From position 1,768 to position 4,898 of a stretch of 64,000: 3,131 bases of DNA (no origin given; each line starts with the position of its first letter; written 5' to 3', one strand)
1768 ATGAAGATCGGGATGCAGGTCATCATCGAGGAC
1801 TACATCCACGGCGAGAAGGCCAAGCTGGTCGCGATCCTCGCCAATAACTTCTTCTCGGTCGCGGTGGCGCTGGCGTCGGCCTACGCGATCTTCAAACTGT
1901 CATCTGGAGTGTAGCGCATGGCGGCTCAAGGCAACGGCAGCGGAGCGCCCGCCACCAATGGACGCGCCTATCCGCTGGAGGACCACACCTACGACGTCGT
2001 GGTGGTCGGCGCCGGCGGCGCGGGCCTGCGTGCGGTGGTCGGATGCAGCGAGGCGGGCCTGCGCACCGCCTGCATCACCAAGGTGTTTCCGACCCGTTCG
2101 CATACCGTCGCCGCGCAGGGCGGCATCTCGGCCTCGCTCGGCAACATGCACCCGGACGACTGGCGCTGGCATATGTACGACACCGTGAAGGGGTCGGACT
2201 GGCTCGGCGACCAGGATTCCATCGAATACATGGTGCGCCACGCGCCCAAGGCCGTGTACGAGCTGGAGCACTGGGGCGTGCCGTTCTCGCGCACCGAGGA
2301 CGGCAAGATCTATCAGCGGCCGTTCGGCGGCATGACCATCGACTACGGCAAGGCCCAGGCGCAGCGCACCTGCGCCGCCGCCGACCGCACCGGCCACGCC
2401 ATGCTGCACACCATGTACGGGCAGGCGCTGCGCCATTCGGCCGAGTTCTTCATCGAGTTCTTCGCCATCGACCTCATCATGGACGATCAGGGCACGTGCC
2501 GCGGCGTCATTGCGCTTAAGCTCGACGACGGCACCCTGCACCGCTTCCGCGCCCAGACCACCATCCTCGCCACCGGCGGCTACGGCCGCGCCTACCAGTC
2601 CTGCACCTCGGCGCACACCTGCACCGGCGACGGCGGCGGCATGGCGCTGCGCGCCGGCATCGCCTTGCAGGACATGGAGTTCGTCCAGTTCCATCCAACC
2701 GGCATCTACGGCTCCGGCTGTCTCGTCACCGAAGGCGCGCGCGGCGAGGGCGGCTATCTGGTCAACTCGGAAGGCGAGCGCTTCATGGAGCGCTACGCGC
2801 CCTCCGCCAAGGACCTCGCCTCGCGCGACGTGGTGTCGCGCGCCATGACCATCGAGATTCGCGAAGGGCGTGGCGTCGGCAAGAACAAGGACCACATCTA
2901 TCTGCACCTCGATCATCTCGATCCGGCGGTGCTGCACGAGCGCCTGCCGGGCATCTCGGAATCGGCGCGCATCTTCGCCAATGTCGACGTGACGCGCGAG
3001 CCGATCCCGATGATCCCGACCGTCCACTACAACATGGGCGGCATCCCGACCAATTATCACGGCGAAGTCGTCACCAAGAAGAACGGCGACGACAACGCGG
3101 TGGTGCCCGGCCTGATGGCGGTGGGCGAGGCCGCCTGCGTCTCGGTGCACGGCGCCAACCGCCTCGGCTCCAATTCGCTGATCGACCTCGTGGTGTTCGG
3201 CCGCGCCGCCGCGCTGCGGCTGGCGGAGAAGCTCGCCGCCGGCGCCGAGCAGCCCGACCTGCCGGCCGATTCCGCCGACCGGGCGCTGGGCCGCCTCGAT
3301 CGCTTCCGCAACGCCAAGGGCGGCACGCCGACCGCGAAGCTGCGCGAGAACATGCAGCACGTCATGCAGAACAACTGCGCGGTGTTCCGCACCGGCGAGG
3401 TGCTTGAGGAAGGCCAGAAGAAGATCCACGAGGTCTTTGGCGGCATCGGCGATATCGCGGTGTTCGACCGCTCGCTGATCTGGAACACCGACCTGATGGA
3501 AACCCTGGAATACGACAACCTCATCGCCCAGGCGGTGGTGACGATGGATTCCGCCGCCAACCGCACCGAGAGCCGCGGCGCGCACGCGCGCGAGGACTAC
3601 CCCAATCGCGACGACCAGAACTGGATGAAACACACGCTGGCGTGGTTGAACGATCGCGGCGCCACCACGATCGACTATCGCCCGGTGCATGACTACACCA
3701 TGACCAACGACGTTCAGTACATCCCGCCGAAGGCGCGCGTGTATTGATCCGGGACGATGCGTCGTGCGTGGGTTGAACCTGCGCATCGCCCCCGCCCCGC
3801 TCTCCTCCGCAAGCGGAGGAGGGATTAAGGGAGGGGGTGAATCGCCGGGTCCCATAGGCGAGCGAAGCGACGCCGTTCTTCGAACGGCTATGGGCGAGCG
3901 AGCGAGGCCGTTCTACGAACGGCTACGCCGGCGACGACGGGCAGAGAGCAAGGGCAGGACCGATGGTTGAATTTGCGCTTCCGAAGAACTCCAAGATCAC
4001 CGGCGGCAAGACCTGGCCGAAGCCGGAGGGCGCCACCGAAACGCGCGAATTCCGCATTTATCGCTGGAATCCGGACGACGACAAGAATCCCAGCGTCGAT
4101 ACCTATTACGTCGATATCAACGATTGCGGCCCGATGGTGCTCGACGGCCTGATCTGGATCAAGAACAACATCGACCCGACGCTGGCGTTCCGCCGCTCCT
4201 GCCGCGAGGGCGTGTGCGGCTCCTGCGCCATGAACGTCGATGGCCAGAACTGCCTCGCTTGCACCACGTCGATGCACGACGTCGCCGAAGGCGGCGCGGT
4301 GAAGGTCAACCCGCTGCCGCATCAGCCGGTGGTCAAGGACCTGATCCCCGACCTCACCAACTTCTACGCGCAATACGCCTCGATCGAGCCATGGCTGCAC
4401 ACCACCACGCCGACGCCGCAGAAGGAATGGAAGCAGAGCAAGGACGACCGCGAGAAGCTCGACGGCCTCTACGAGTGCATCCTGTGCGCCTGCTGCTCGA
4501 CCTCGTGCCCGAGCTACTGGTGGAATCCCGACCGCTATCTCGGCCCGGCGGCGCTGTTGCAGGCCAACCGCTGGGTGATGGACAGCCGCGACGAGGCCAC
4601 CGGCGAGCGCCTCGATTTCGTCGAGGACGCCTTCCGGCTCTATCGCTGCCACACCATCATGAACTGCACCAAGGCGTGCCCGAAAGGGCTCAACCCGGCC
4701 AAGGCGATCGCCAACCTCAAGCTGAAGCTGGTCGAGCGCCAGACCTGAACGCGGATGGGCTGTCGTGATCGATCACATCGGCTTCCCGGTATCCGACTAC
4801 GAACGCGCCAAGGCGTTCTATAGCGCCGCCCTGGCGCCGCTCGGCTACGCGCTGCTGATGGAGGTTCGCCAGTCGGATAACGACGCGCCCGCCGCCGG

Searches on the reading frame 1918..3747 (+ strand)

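Call 11: search_protein_families(library=pfam, proteins=[window:1918-3747:+], max_evalue=0.001)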
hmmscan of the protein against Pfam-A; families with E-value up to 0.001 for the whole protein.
window:1918-3747:+ (609 aa): 3 families
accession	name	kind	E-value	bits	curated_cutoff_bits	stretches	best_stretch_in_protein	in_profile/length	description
PF00890.30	FAD_binding_2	-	1.5e-127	426.7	20.4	1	26-421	1-414/414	FAD binding domain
PF02910.25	Succ_DH_flav_C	-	1.7e-46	157.8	20.8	1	476-609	1-130/130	Fumarate reductase flavoprotein C-term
PF01266.30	DAO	-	0.00075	19.6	27.9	0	26-133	1-92/353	FAD dependent oxidoreductase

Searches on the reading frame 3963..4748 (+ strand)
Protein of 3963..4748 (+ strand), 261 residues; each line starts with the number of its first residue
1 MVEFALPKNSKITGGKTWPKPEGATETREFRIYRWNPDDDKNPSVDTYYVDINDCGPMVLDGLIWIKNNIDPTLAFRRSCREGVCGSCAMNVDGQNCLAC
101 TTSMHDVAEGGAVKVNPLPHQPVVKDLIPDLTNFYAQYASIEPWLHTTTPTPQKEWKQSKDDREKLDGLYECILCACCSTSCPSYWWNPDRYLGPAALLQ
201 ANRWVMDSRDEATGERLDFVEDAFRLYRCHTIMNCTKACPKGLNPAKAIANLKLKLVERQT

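Call 11: search_protein_families(library=pfam, proteins=[window:3963-4748:+], max_evalue=0.001)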
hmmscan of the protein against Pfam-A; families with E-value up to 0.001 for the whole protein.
window:3963-4748:+ (261 aa): 4 families
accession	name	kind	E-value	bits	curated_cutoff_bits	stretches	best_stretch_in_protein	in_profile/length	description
PF13085.11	Fer2_3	-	5.4e-33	113.6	27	1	30-135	2-106/107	2Fe-2S iron-sulfur cluster binding domain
PF13534.11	Fer4_17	-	8.9e-10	39.4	22.2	1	171-244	1-61/61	4Fe-4S dicluster domain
PF13183.11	Fer4_8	-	1.2e-09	39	27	1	169-243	2-68/68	4Fe-4S dicluster domain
PF13237.11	Fer4_10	-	8.1e-07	29.3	25.5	1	171-240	8-53/53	4Fe-4S dicluster domain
